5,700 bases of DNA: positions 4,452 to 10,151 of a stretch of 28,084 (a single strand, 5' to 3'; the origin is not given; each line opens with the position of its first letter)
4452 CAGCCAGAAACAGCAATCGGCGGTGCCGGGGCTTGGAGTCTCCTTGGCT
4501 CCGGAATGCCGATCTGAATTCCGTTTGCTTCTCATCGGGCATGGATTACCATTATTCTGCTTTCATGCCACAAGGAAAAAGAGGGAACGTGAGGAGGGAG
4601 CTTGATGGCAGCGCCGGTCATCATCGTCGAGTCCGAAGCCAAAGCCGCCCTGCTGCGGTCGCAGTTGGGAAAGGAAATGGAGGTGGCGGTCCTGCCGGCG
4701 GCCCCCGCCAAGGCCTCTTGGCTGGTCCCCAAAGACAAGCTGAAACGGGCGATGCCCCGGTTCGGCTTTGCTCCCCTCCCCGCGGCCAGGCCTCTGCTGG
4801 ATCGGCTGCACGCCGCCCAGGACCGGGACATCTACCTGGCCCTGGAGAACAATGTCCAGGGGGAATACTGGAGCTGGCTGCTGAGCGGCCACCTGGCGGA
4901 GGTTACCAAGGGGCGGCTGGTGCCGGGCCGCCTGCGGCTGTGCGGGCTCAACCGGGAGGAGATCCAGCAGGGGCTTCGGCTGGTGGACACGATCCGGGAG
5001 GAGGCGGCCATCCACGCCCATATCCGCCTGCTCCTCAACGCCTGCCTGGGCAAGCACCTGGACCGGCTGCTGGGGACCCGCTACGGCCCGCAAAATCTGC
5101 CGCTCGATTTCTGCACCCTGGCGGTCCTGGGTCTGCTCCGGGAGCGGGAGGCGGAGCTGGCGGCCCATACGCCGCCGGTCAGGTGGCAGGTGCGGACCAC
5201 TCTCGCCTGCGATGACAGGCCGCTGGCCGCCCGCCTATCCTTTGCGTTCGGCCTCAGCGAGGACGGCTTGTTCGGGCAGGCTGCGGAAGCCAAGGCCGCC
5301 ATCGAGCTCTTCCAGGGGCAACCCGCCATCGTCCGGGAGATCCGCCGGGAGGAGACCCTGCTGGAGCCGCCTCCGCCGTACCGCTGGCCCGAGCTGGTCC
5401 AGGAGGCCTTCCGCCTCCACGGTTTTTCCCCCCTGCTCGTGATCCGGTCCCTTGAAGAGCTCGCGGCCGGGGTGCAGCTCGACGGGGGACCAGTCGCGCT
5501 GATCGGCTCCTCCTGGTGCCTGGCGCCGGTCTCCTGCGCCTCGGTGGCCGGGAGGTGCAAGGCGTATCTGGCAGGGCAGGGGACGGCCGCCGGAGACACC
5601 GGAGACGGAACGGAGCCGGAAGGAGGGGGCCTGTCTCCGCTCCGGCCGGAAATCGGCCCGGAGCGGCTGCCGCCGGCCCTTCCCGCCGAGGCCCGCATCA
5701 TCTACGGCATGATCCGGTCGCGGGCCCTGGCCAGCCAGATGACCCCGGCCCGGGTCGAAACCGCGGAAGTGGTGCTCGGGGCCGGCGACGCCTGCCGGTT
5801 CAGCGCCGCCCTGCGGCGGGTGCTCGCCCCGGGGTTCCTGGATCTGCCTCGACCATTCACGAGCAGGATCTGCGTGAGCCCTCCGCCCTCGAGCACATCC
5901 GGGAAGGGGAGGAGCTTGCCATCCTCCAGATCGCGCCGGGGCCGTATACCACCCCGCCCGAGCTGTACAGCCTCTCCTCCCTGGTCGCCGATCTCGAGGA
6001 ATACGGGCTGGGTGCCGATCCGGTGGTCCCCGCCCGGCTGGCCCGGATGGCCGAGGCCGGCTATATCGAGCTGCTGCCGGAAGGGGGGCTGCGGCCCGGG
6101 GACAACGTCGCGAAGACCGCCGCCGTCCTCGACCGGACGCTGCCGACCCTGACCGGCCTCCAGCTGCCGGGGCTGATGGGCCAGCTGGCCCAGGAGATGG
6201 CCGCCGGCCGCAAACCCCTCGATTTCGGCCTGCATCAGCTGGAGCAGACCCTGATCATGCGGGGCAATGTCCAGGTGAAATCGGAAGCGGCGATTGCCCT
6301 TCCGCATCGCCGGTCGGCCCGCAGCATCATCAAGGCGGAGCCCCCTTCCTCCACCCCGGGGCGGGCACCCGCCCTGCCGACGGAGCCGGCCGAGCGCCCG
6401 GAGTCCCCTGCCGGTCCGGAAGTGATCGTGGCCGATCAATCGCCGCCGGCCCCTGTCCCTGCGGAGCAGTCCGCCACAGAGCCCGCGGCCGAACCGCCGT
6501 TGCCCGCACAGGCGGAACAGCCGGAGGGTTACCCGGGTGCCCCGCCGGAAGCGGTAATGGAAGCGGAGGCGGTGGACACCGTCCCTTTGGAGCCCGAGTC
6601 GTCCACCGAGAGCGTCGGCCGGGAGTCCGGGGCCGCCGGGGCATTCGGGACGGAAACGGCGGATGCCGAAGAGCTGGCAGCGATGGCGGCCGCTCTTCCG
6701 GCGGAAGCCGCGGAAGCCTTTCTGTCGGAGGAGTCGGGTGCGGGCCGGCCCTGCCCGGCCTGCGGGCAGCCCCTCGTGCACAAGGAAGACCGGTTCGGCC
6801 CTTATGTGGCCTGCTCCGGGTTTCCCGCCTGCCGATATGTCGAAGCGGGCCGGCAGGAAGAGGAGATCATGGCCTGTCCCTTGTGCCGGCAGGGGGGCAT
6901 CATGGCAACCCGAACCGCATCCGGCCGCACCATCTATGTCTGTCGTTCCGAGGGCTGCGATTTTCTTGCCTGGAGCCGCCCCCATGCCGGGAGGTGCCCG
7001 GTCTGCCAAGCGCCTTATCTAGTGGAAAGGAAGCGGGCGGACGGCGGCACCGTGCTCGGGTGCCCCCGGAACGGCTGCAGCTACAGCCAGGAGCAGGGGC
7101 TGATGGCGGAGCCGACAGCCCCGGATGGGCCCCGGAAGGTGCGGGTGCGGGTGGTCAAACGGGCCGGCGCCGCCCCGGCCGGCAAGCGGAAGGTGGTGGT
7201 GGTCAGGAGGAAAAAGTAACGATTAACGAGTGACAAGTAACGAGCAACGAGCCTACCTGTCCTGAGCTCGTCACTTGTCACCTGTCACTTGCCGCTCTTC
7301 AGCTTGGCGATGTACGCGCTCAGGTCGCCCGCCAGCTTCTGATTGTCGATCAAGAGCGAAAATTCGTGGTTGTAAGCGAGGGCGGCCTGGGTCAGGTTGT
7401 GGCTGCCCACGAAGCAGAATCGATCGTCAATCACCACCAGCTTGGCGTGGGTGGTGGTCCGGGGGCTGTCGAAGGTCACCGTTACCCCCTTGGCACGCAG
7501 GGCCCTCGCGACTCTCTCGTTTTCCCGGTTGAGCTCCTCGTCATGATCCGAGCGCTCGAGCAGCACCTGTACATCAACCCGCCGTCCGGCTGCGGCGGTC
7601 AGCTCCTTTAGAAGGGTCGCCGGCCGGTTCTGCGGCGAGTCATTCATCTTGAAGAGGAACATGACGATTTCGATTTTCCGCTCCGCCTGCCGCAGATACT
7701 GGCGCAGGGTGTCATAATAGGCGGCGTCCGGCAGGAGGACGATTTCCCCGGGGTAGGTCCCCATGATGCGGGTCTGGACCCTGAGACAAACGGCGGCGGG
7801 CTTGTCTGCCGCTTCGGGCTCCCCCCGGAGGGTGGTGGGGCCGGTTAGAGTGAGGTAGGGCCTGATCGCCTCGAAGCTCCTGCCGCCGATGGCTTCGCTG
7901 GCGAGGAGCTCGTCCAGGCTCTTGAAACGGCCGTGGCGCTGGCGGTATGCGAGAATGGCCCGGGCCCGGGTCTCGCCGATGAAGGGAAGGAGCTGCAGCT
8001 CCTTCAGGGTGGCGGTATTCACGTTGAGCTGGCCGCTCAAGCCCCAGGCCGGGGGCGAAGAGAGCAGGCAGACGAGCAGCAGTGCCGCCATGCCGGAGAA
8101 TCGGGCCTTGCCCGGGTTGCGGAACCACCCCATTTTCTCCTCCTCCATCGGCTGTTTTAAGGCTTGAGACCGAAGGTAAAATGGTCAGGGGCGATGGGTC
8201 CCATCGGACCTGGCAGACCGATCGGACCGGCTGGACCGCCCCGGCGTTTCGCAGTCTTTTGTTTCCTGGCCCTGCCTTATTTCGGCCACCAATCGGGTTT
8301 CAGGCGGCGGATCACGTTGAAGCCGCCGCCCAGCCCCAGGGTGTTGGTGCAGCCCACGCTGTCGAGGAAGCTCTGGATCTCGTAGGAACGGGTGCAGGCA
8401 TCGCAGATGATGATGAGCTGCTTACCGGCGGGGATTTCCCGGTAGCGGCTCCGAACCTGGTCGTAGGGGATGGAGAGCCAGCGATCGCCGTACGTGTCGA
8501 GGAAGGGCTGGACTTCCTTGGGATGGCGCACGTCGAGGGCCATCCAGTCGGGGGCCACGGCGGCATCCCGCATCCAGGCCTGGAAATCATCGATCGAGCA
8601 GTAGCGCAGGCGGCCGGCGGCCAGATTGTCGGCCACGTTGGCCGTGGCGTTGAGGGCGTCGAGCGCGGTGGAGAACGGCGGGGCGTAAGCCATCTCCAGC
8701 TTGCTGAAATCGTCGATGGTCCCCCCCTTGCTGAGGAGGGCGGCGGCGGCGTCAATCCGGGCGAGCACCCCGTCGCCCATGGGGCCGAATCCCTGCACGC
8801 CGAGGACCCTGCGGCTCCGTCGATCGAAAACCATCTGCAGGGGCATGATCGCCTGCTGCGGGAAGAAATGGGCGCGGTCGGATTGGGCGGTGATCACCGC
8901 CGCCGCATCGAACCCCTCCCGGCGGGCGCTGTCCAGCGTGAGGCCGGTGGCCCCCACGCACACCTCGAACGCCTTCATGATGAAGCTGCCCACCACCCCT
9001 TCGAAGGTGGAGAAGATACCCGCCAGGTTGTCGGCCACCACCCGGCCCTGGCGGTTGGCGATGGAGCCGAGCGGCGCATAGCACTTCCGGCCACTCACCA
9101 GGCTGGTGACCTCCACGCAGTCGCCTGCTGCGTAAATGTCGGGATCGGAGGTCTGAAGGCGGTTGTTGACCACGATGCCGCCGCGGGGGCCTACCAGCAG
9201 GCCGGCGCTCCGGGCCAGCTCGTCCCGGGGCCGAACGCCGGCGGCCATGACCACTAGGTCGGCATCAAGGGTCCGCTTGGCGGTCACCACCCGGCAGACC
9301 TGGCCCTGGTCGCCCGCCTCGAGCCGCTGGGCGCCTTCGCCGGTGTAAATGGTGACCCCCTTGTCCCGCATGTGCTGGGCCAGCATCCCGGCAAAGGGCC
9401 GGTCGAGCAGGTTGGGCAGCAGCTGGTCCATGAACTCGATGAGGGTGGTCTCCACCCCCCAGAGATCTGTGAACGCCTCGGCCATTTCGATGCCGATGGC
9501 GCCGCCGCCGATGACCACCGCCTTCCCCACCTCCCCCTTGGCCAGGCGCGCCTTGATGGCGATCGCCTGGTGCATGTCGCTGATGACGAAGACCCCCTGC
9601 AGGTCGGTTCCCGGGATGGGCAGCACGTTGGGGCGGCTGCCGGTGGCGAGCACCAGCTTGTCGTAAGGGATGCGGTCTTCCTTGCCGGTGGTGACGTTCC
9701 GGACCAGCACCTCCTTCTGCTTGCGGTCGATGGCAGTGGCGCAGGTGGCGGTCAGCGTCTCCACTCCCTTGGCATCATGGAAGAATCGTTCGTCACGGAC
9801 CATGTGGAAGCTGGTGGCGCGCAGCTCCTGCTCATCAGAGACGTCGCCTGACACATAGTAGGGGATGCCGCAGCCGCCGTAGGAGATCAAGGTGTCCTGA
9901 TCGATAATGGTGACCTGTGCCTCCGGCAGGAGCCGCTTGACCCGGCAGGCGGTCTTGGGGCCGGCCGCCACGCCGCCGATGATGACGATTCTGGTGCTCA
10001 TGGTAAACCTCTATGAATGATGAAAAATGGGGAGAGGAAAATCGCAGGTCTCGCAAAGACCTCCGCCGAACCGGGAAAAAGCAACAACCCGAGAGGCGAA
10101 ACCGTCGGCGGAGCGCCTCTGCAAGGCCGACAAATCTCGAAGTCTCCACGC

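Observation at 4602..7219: Catalytically dead type IA topoisomerase paralog with intact zinc ribbons (candidate DNA-binding pseudoenzyme)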

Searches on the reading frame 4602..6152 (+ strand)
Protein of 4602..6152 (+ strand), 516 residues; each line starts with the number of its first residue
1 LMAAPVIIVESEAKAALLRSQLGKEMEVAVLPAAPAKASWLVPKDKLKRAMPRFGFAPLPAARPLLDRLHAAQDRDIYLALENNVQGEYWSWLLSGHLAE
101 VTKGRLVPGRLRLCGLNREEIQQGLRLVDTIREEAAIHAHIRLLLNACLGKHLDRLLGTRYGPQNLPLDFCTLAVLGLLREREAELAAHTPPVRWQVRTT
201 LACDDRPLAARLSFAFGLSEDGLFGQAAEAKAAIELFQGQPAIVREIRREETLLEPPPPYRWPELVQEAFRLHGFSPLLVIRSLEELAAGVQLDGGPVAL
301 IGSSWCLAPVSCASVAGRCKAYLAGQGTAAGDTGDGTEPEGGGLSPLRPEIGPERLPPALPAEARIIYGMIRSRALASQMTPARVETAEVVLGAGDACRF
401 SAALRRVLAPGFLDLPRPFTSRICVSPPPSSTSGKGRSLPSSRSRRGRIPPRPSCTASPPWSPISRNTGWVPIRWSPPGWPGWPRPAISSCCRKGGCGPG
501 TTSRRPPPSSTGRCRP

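Call 4: search_protein_families(library=pfam, proteins=[window:4602-6152:+], max_evalue=1)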
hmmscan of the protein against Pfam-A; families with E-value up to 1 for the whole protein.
window:4602-6152:+ (516 aa): 1 family
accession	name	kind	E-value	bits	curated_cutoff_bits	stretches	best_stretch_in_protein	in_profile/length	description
PF01131.25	Topoisom_bac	-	5.4e-15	55.7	35.1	2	171-287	43-153/411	DNA topoisomerase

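Call 24: search_protein_families(library=ncbifam, proteins=[window:4602-5846:+], max_evalue=0.01)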
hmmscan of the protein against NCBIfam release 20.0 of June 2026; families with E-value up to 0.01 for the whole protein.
window:4602-5846:+ (415 aa): 9 families
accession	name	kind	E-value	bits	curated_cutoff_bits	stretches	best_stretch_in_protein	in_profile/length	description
TIGR01051.1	topA_bact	equivalog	4.1e-16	59.1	456.4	2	7-301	2-307/632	type I DNA topoisomerase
NF006451.0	PRK08780.1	equivalog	1.4e-14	53.5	1265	2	2-301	1-306/824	DNA topoisomerase I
NF004438.0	PRK05776.1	equivalog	1e-11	43.7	793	1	179-286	210-311/677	DNA topoisomerase I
TIGR01057.1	topA_arch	equivalog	9.9e-10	37.2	458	1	175-279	196-294/618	DNA topoisomerase I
NF004966.0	PRK06319.1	equivalog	7.2e-06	24.3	868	1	6-402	5-422/862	DNA topoisomerase I/SWI domain fusion protein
NF005829.0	PRK07726.1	subfamily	1.4e-05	24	597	1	175-281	196-302/669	DNA topoisomerase 3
NF005555.0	PRK07220.1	equivalog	4.4e-05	22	635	1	110-287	133-304/740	DNA topoisomerase I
TIGR01054.1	rgy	equivalog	0.0016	16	471.7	0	367-395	993-1021/1172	reverse gyrase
TIGR01056.1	topB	subfamily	0.006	15.1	515.75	0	175-276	202-301/706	DNA topoisomerase III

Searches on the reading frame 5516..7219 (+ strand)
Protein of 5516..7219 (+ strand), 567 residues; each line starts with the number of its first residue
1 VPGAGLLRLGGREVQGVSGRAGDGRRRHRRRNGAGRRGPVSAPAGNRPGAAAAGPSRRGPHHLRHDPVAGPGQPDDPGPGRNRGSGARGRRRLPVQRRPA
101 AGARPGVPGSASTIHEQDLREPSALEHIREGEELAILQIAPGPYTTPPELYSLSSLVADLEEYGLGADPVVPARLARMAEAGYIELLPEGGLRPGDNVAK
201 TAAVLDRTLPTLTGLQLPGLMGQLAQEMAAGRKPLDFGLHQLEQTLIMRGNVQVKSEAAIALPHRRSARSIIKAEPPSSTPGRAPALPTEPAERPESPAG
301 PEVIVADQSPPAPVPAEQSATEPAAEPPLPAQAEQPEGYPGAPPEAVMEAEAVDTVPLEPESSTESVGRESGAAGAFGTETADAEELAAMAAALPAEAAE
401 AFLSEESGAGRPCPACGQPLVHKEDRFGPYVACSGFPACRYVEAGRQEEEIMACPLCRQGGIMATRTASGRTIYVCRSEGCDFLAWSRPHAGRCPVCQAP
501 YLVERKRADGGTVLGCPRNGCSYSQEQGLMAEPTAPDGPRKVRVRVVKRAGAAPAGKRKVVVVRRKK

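Call 4: search_protein_families(library=pfam, proteins=[window:5516-7219:+], max_evalue=1)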
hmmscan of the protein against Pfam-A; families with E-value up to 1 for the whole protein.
window:5516-7219:+ (567 aa): 10 families
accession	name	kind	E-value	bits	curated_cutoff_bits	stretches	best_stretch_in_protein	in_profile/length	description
PF01396.24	Zn_ribbon_Top1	-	3.9e-11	43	32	1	411-443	2-34/39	Topoisomerase DNA binding C4 zinc finger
PF01131.25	Topoisom_bac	-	0.00016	21.2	35.1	1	121-216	293-387/411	DNA topoisomerase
PF14354.12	Lar_restr_allev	-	0.0067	17.1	28.6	1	412-444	5-39/58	Restriction alleviation protein Lar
PF24029.1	DUF7340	-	0.026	14.8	27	1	410-431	6-27/62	Domain of unknown function (DUF7340)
PF21302.3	Zn_ribbon_RlmA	-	0.078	13.4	27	0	413-426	3-16/44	RlmA, N-terminal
PF13248.11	Zn_ribbon_3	-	0.22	11.5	27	1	411-427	3-18/26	zinc-ribbon domain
PF03119.21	DNA_ligase_ZBD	-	0.3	11.4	25.8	1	413-439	2-25/27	NAD-dependent DNA ligase C4 zinc finger domain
PF06221.18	zf-C2HC5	-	0.38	11.2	25.8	0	410-426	34-50/54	Putative zinc finger motif, C2HC5-type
PF23451.1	Zn_ribbon_PaaD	-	0.41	10.8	27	0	410-430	14-34/53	PaaD zinc beta ribbon domain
PF14569.12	zf-UDP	-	0.62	10.6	27.1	0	411-458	9-57/78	Zinc-binding RING-finger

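Call 24: search_protein_families(library=ncbifam, proteins=[window:5849-7216:+], max_evalue=0.01)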
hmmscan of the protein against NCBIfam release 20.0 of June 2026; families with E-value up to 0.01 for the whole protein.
window:5849-7216:+ (456 aa): 5 families
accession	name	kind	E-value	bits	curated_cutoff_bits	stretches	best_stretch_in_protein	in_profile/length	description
TIGR01051.1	topA_bact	equivalog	7.1e-08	31.9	456.4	1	286-332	583-629/632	type I DNA topoisomerase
NF011532.0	PRK14973.1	equivalog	3.4e-06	25.1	930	0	294-330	584-619/936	DNA topoisomerase I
NF004966.0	PRK06319.1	equivalog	4.9e-05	21.6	868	1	298-367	644-721/862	DNA topoisomerase I/SWI domain fusion protein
TIGR01057.1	topA_arch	equivalog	0.00026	19.3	458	0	301-328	591-618/618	DNA topoisomerase I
NF006451.0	PRK08780.1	equivalog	0.002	16.6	1265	1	9-74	443-509/824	DNA topoisomerase I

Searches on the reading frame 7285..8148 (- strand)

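Call 46: search_protein_families(library=pfam, proteins=[window:7285-8148:-], max_evalue=0.001)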
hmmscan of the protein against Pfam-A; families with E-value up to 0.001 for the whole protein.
window:7285-8148:- (287 aa): 6 families
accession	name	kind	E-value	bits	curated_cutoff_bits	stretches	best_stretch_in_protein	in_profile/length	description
PF13091.12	PLDc_2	-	5.4e-22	78.5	27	1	148-282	1-130/132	PLD-like domain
PF12836.13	HHH_3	-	1.6e-16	60.6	27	1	40-100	5-65/65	Helix-hairpin-helix motif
PF17941.7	PP_kinase_C_1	-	1.6e-07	31.5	25.7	1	145-284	20-162/167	Polyphosphate kinase C-terminal domain 1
PF00614.28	PLDc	-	5.4e-06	26.6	21.9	1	234-253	6-25/28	Phospholipase D Active site motif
PF03934.19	T2SSK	-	0.00014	22.6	24.2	1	41-100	1-61/63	Type II secretion system (T2SS), protein K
PF00633.29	HHH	-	0.00014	22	24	1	42-68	4-30/30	Helix-hairpin-helix motif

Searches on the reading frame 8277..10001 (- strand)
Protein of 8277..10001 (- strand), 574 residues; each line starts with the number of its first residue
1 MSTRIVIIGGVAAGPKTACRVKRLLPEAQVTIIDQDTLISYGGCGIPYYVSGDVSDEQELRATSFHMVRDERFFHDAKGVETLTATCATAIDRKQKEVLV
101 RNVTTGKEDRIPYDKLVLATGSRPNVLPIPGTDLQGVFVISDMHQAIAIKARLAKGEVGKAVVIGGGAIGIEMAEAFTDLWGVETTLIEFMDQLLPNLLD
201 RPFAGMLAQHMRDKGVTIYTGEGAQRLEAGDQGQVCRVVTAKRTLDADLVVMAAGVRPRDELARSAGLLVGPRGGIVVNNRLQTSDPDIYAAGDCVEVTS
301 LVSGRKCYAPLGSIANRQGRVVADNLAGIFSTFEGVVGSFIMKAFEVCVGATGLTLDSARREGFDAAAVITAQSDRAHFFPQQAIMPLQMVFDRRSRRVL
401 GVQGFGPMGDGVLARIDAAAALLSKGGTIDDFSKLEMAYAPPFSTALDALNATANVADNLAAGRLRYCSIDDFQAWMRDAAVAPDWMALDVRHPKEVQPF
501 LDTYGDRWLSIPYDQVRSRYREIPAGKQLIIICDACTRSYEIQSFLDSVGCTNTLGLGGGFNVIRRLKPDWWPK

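Call 46: search_protein_families(library=pfam, proteins=[window:8277-10001:-], max_evalue=0.001)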
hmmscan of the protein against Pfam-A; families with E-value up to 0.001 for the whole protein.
window:8277-10001:- (574 aa): 6 families
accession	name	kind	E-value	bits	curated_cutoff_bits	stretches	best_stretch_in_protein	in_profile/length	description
PF07992.20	Pyr_redox_2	-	6.4e-65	219.9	26.1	1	4-298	2-280/291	Pyridine nucleotide-disulphide oxidoreductase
PF00070.33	Pyr_redox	-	2e-19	70.3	22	1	160-241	1-80/82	Pyridine nucleotide-disulphide oxidoreductase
PF02852.28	Pyr_redox_dim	-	2.1e-10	41.2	25.3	1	347-447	9-106/110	Pyridine nucleotide-disulphide oxidoreductase, dimerisation domain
PF13738.12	Pyr_redox_3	-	1.6e-06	28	30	0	3-129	165-274/305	Pyridine nucleotide-disulphide oxidoreductase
PF01266.30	DAO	-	4.6e-06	26.8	27.9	1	204-278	152-230/353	FAD dependent oxidoreductase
PF03486.20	HI0933_like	-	4.2e-05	23.5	50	0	205-256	113-164/244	HI0933-like protein Rossmann domain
